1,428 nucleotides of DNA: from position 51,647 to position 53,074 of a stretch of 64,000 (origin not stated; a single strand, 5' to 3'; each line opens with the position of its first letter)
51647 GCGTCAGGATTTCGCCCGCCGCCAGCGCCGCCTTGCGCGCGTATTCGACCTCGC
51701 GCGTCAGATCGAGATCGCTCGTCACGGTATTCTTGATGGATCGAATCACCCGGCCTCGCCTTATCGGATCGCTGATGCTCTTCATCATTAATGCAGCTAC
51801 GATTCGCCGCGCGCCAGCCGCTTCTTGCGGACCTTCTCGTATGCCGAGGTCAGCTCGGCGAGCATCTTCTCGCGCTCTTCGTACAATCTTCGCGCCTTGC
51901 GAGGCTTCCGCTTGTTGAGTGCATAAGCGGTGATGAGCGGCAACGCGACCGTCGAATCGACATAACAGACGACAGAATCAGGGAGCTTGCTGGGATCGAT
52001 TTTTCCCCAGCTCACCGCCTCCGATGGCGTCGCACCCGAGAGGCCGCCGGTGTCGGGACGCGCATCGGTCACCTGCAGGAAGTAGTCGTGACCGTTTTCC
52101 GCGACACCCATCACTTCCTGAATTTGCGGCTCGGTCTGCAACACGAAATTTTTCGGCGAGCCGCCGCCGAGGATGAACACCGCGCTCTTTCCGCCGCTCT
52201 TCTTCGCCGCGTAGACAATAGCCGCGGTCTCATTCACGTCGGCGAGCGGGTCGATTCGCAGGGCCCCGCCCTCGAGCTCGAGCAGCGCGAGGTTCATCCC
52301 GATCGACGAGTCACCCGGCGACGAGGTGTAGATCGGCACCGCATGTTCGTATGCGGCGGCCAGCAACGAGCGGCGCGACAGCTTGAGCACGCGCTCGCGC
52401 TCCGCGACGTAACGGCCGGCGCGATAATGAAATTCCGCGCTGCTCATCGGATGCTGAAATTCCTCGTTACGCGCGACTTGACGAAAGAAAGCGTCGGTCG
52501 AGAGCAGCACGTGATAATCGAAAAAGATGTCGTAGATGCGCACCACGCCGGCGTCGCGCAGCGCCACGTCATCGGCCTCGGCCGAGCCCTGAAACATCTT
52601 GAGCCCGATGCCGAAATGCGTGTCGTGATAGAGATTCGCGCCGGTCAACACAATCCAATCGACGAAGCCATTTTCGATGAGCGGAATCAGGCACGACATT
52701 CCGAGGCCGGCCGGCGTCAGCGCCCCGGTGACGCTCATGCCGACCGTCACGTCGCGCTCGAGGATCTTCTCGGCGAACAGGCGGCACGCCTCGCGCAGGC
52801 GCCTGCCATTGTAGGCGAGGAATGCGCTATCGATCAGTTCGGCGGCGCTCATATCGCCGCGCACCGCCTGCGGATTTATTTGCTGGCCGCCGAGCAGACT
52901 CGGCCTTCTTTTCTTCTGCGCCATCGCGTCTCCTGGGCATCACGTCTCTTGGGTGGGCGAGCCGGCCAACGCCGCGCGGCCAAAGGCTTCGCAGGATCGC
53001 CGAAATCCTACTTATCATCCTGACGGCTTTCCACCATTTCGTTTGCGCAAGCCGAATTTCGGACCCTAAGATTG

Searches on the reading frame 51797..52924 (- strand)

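Call 27: search_protein_families(library=ncbifam, proteins=[window:51797-52924:-], max_evalue=0.00001)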
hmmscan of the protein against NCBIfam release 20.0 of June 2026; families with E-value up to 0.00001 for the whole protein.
window:51797-52924:- (375 aa): 7 families
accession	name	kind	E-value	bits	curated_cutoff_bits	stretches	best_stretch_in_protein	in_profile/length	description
NF001980.1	PRK00770.1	equivalog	4e-169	562.3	450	1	16-364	1-349/350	homospermidine biosynthesis protein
NF002006.0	PRK00805.1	equivalog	7.2e-73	245.3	434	1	27-343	21-326/338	deoxyhypusine synthase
NF002630.0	PRK02301.1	equivalog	2.3e-64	217.6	364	1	14-339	12-315/318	deoxyhypusine synthase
TIGR00321.1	dhys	equivalog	6e-57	193.3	304.25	1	19-336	5-300/301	deoxyhypusine synthase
NF002699.1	PRK02492.1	equivalog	6.5e-51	173.2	500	1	27-344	18-330/338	1,9-bis(guanidino)-5-aza-nonane synthase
NF002294.1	PRK01221.1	equivalog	5e-35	121.4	350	1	25-333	10-298/300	deoxyhypusine synthase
NF003052.1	PRK03971.1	equivalog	3.1e-29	102.3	380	1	13-336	17-333/334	deoxyhypusine synthase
